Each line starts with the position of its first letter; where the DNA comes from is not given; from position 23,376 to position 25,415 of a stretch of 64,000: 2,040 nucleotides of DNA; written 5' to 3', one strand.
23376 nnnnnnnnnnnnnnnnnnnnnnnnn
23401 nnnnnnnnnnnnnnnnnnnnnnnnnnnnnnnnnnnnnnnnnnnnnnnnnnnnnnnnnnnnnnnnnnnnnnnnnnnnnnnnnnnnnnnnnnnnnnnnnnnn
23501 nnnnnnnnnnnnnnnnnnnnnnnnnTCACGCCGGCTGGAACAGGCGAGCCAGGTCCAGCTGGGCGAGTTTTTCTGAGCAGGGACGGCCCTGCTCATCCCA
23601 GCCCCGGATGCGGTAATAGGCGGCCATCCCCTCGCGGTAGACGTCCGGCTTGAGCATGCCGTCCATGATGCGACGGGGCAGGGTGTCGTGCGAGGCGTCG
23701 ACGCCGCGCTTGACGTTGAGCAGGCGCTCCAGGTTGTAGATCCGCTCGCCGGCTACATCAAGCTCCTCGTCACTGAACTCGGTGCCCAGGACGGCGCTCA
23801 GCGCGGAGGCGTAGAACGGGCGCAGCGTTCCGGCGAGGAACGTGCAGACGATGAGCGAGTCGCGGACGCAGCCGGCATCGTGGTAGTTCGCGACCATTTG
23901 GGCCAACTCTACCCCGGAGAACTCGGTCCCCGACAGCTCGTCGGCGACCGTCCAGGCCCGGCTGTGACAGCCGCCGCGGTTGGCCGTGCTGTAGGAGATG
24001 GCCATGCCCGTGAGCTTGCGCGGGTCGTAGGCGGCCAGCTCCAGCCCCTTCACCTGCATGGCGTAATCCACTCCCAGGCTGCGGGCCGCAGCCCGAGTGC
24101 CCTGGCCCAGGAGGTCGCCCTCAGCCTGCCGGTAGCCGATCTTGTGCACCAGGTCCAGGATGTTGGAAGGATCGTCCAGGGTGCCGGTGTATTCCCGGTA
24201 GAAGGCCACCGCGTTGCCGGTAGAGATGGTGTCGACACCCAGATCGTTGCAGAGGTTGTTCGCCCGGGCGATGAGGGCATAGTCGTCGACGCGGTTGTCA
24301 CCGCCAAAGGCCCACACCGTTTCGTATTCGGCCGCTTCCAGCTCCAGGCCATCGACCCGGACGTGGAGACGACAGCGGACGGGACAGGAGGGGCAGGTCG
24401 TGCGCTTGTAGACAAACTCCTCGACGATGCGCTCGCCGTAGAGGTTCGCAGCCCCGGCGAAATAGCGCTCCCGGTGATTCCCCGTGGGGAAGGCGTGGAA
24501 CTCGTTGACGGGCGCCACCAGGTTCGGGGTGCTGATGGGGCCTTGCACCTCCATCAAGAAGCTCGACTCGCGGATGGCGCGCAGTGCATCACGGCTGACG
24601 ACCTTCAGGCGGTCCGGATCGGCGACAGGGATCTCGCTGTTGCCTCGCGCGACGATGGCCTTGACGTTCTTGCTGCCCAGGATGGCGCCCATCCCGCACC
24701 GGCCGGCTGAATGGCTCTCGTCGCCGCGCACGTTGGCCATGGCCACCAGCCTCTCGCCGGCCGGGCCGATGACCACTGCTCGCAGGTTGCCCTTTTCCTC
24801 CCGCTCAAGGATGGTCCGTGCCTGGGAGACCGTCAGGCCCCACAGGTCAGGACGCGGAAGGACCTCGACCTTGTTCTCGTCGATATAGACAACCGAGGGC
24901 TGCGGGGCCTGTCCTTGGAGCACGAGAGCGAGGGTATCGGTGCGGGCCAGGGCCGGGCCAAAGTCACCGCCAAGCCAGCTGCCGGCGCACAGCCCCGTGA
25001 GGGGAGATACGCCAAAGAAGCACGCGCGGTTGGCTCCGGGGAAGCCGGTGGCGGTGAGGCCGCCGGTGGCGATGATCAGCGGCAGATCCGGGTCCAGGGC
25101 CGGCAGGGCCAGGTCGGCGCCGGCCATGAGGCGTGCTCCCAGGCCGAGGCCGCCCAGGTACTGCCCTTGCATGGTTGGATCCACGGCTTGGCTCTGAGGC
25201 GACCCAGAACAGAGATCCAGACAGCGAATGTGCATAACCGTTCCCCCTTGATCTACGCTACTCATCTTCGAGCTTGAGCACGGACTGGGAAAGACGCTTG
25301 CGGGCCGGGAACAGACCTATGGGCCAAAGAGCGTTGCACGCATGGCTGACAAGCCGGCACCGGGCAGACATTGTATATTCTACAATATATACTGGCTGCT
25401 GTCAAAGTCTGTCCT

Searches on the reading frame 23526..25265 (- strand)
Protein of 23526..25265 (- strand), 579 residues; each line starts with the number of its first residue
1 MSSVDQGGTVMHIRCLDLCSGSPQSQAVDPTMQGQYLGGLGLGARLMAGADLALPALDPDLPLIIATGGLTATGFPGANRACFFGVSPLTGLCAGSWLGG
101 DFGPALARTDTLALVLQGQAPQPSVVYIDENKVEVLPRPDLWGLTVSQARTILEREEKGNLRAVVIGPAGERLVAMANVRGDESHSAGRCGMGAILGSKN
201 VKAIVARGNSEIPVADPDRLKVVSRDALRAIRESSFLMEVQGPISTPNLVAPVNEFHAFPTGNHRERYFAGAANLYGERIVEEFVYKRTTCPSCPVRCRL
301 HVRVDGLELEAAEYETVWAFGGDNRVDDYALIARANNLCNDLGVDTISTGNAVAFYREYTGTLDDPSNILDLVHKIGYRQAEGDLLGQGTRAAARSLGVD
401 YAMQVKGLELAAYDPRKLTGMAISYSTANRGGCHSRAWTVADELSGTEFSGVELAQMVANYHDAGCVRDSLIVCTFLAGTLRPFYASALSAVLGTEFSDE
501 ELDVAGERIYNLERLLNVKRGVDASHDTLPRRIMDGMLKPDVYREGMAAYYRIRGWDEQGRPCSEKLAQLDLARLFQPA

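Call 7: search_protein_families(library=pfam, proteins=[window:23526-25265:-])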
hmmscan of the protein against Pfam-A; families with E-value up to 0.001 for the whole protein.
window:23526-25265:- (579 aa): 2 families
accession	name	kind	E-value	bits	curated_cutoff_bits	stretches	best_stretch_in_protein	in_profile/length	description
PF01314.23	AFOR_C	-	1.6e-95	320.9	27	1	225-572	4-385/385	Aldehyde ferredoxin oxidoreductase, domains 2 & 3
PF02730.20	AFOR_N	-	1.5e-52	178.7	29.8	1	15-208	5-198/199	Aldehyde ferredoxin oxidoreductase, N-terminal domain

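Call 37: find_homologous_proteins(query=window:23526-25235:-, max_evalue=1e-100)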
Query window:23526-25235:- (569 aa): 138 proteins with E <= 1e-100 among 8000 candidates; the best 120 are listed.
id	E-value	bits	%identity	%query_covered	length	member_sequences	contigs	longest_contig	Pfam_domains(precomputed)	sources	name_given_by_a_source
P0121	0.0e+0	1240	99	96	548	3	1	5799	PF02730.21,PF01314.24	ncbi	-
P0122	0.0e+0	1077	84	100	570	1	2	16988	PF02730.21,PF01314.24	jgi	jgi:aldehyde:ferredoxin oxidoreductase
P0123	0.0e+0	1065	83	99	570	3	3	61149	PF02730.21,PF01314.24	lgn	-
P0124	2.6e-288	976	76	99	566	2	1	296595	PF02730.21,PF01314.24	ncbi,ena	-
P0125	1.2e-277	940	73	99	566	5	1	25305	PF02730.21,PF01314.24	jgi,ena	-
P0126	6.4e-277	938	73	99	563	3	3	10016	PF02730.21,PF01314.24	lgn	-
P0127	2.0e-276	936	73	98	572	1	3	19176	PF02730.21,PF01314.24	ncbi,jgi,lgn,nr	ncbi:MAG TPA: hypothetical protein ENI39_05150 [Anaerolineae bacterium]|nr:hypothetical protein [Ana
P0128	2.5e-276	936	73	98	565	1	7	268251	PF02730.21,PF01314.24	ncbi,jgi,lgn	-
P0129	2.3e-274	929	72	99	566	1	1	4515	PF02730.21,PF01314.24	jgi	-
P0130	2.8e-274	929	71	98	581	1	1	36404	PF02730.21,PF01314.24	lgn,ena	-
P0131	6.0e-273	925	70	99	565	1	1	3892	PF02730.21,PF01314.24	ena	-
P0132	7.4e-272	921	72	98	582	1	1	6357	PF02730.21,PF01314.24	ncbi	-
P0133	2.4e-271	919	71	99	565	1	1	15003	PF02730.21,PF01314.24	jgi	jgi:aldehyde:ferredoxin oxidoreductase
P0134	1.7e-269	913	72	99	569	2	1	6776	PF02730.21,PF01314.24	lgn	-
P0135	2.0e-261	887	69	98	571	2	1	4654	PF02730.21,PF01314.24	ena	-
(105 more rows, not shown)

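Call 38: find_encoding_contigs(protein=P0124, flank=10000, max_places=1)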
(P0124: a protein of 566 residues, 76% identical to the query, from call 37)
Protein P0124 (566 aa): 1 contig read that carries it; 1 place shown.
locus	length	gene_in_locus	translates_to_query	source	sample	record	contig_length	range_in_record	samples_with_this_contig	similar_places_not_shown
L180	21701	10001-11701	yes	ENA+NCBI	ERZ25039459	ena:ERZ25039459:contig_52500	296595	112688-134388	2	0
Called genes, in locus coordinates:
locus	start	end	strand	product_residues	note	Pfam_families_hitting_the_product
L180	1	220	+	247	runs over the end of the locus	PF00106:adh_short, PF08659:KR, PF13561:adh_short_C2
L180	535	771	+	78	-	PF00676:E1_dh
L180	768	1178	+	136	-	PF00676:E1_dh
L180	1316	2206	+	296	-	PF02779:Transket_pyr, PF02780:Transketolase_C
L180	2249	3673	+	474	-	PF00364:Biotin_lipoyl, PF25919:BSH_CusB (weak), PF02817:E3_binding, PF00198:2-oxoacid_dh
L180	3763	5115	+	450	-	PF01979:Amidohydro_1, PF07969:Amidohydro_3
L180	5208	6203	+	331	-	PF02608:Bmp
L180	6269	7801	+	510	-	PF00005:ABC_tran, PF13304:AAA_21 (faint), PF00005:ABC_tran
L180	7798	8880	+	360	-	PF02653:BPD_transp_2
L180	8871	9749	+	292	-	PF02653:BPD_transp_2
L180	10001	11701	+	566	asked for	PF02730:AFOR_N, PF01314:AFOR_C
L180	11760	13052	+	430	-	PF01979:Amidohydro_1, PF07969:Amidohydro_3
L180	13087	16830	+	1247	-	PF00941:FAD_binding_5, PF03450:CO_deh_flav_C, PF00111:Fer2, PF01799:Fer2_2, PF01315:Ald_Xan_dh_C, PF02738:MoCoBD_1, PF20256:MoCoBD_2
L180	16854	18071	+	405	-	PF00202:Aminotran_3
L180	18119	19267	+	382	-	PF00857:Isochorismatase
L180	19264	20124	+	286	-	PF00795:CN_hydrolase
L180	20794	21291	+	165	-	PF01180:DHO_dh, PF12838:Fer4_7 (faint), PF12797:Fer4_2 (faint), PF13187:Fer4_9, PF00037:Fer4 (weak), PF12837:Fer4_6 (weak), PF13237:Fer4_10, PF14697:Fer4_21, +2 more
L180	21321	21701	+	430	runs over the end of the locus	PF03972:MmgE_PrpD_N, PF19305:MmgE_PrpD_C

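Call 39: find_encoding_contigs(protein=P0123, flank=10000, max_places=1)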
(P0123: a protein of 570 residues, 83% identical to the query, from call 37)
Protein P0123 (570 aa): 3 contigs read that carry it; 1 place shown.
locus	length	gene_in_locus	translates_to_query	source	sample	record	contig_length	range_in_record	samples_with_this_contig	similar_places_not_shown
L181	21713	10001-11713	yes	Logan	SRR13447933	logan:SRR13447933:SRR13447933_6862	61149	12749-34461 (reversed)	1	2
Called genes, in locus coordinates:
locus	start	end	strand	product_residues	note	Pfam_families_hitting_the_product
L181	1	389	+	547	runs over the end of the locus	PF00890:FAD_binding_2 (faint), PF01266:DAO, PF12831:FAD_oxidored (weak), PF13450:NAD_binding_8, PF01593:Amino_oxidase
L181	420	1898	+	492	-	PF07969:Amidohydro_3 (faint), PF01979:Amidohydro_1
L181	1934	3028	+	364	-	PF00850:Hist_deacetyl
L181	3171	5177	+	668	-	PF02608:Bmp, PF13407:Peripla_BP_4 (weak), PF02608:Bmp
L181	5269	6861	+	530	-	PF00005:ABC_tran, PF13304:AAA_21 (faint), PF00005:ABC_tran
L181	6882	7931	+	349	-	PF02653:BPD_transp_2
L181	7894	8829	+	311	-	PF02653:BPD_transp_2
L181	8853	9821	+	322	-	PF02737:3HCDH_N, PF00725:3HCDH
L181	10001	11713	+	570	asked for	PF02730:AFOR_N, PF01314:AFOR_C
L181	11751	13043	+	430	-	PF01979:Amidohydro_1, PF07969:Amidohydro_3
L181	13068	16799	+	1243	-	PF00941:FAD_binding_5, PF03450:CO_deh_flav_C, PF00111:Fer2 (weak), PF01799:Fer2_2, PF01315:Ald_Xan_dh_C, PF02738:MoCoBD_1, PF20256:MoCoBD_2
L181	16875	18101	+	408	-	PF00202:Aminotran_3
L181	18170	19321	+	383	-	PF00857:Isochorismatase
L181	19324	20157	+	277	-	PF00795:CN_hydrolase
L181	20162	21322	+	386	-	PF01180:DHO_dh, PF12838:Fer4_7 (faint), PF00037:Fer4 (weak), PF12797:Fer4_2 (faint), PF12837:Fer4_6 (faint), PF13187:Fer4_9 (weak), PF13237:Fer4_10, PF14697:Fer4_21 (weak), +1 more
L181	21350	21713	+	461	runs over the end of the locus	PF03972:MmgE_PrpD_N, PF19305:MmgE_PrpD_C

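Call 40: find_encoding_contigs(protein=P0130, flank=10000, max_places=1)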
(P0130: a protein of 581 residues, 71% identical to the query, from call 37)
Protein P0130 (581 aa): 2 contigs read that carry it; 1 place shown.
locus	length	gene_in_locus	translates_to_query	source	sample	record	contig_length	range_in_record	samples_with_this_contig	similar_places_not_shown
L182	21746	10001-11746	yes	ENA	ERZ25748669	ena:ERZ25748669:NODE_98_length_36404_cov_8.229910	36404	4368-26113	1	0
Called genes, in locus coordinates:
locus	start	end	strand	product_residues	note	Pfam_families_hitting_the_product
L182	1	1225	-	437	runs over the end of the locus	-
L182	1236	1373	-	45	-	-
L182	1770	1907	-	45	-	-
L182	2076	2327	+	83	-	-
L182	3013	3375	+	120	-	-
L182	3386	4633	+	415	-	-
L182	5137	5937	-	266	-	-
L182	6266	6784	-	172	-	PF01243:PNPOx_N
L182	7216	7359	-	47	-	-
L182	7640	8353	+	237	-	PF00392:GntR, PF07729:FCD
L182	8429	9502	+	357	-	PF02361:CbiQ (weak)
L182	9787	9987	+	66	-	-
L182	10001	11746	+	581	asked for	PF02730:AFOR_N, PF01314:AFOR_C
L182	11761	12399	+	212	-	PF01979:Amidohydro_1 (weak)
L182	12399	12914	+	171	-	PF01979:Amidohydro_1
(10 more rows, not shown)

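Call 43: search_protein_families(library=ncbifam, max_evalue=1e-10, proteins=[window:23526-25235:-])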
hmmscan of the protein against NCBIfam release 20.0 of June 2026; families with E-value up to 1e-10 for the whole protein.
window:23526-25235:- (569 aa): 1 family
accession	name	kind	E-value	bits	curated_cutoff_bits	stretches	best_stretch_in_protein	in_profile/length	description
NF007354.0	PRK09849.1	equivalog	4.2e-40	138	868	1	24-219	31-228/703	aldehyde ferredoxin oxidoreductase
